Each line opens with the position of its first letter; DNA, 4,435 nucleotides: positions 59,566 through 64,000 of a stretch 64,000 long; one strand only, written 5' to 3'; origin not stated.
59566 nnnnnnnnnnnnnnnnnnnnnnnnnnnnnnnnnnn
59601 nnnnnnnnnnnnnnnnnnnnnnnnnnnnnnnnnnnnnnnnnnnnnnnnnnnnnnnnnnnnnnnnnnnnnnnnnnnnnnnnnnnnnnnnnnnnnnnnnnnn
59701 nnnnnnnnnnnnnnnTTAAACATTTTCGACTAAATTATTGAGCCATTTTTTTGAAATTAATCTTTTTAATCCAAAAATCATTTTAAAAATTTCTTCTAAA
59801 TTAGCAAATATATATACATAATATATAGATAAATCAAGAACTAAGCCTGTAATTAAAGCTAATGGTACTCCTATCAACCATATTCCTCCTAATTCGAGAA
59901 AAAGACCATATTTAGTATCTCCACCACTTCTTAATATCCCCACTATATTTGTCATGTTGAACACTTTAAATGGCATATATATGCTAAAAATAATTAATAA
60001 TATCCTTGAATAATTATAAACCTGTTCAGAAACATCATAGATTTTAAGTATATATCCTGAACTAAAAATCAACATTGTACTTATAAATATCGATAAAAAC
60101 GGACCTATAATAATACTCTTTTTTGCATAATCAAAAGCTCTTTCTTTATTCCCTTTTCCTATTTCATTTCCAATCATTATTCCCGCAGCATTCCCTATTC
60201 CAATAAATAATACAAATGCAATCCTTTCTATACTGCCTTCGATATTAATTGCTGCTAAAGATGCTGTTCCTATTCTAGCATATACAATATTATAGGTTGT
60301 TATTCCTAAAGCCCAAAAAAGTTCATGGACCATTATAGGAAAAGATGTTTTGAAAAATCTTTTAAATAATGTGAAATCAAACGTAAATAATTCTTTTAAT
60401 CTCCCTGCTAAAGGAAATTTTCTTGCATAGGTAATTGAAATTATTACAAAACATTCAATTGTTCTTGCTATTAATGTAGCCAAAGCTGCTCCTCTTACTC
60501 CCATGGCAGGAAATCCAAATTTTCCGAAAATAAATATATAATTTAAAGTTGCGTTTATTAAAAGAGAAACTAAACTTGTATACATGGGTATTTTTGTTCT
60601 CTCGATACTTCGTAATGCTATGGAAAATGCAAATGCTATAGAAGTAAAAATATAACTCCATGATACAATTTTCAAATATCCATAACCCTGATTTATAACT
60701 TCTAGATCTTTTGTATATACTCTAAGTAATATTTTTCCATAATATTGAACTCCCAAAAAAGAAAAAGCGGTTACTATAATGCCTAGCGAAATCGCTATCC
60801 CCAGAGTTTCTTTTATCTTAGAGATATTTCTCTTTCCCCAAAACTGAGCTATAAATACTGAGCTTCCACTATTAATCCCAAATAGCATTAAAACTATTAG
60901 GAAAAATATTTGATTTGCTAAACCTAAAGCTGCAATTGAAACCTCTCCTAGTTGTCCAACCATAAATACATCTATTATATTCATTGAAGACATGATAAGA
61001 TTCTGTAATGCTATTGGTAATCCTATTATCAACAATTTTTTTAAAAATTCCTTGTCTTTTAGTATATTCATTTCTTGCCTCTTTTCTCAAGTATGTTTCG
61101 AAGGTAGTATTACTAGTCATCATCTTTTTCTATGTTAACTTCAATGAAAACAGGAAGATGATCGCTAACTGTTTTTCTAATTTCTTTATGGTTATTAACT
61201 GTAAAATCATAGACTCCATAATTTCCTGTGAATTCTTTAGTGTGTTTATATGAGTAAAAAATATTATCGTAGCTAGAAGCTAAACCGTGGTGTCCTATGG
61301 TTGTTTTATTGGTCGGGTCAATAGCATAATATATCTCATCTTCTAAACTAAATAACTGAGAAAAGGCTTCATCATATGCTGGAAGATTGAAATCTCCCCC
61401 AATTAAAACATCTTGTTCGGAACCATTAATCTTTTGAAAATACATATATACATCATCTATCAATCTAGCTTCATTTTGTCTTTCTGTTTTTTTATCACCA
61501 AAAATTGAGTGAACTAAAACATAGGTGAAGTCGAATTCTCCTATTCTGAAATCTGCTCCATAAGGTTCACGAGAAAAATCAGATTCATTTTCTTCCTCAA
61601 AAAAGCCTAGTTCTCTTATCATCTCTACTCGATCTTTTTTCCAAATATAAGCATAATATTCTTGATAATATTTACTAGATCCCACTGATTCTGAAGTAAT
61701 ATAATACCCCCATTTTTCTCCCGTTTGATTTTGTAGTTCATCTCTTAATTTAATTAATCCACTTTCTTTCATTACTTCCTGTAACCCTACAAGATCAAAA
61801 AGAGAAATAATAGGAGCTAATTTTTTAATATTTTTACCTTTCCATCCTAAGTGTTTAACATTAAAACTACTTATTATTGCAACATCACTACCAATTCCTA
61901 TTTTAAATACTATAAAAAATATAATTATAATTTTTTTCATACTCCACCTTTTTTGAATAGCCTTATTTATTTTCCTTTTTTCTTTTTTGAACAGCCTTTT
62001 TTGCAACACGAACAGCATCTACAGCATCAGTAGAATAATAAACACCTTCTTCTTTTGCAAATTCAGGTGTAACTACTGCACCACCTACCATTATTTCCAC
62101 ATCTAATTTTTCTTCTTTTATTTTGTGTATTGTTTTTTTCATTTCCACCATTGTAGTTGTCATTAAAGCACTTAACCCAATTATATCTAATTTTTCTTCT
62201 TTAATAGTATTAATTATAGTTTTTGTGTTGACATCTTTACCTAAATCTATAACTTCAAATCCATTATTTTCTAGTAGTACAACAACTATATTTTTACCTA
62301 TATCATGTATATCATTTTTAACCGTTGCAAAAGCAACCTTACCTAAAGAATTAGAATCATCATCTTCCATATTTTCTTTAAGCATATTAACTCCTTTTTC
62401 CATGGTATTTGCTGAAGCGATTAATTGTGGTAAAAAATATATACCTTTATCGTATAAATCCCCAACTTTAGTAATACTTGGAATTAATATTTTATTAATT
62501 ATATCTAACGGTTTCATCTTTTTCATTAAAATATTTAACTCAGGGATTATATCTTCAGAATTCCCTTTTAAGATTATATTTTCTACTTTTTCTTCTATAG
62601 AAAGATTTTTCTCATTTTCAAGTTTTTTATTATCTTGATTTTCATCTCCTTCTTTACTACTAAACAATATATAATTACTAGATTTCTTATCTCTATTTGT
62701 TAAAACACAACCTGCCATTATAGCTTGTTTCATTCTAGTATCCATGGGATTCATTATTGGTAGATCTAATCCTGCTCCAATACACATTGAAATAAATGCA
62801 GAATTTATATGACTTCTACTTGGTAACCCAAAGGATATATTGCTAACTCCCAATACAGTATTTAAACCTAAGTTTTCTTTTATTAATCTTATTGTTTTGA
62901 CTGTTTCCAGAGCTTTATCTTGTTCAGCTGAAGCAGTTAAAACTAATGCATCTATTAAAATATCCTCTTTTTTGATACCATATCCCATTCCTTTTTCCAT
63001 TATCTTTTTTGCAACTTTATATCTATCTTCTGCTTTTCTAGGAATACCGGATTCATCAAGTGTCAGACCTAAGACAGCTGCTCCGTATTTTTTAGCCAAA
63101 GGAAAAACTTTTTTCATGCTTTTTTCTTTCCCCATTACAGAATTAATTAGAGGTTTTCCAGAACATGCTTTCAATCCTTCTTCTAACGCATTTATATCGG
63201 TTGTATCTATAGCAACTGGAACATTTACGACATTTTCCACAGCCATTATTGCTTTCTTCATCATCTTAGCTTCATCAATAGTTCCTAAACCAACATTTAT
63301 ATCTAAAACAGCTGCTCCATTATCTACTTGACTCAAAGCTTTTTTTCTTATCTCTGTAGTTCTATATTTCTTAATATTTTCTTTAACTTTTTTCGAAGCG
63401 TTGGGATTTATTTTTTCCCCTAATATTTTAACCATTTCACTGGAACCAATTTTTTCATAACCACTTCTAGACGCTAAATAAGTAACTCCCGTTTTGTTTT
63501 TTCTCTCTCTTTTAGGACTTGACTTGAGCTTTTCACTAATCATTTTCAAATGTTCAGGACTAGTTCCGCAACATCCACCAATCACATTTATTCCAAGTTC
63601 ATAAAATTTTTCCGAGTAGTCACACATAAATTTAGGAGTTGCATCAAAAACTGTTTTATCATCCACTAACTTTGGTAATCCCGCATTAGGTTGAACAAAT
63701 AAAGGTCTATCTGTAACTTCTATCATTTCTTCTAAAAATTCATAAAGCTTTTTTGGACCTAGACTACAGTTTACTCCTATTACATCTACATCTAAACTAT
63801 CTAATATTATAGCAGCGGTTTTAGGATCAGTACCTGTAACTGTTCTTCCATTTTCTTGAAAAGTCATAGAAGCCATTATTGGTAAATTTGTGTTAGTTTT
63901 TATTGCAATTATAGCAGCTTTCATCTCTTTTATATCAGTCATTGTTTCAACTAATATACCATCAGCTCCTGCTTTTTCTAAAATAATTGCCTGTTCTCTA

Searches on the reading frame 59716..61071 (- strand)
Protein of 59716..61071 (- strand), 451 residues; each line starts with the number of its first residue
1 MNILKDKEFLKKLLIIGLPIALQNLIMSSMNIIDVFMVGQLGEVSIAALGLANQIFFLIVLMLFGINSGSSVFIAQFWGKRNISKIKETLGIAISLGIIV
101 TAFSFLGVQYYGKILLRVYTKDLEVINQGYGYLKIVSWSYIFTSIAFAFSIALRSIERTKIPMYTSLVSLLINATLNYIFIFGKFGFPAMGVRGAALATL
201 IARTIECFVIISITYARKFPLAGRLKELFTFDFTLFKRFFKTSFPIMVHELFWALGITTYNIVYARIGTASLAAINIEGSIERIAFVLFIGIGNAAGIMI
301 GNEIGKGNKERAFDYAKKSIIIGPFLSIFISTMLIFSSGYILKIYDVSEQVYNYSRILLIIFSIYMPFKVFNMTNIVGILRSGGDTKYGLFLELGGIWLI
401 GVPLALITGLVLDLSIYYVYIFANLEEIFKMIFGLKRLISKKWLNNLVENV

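Call 93: search_protein_families(library=pfam, proteins=[window:59716-61071:-], max_evalue=0.00001)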
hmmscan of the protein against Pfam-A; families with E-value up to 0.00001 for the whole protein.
window:59716-61071:- (451 aa): 1 family
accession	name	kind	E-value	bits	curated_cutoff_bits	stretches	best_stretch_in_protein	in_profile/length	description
PF01554.23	MatE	-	1.1e-59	201.2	24.9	2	19-179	1-161/161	MatE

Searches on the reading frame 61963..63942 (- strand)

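Call 93: search_protein_families(library=pfam, proteins=[window:61963-63942:-], max_evalue=0.00001)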
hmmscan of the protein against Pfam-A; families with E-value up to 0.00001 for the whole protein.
window:61963-63942:- (659 aa): 4 families
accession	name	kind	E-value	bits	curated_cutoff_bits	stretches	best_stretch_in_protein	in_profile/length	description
PF02574.22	S-methyl_trans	-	3.5e-33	116.1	22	1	1-138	144-282/283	Homocysteine S-methyltransferase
PF02310.24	B12-binding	-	3.6e-28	98.2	32.1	1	534-644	1-120/121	B12 binding domain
PF00809.28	Pterin_bind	-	2e-27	96.8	25.5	1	177-396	3-242/244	Pterin binding enzyme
PF02607.22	B12-binding_2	-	1.4e-17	64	23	1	450-522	2-74/74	B12 binding domain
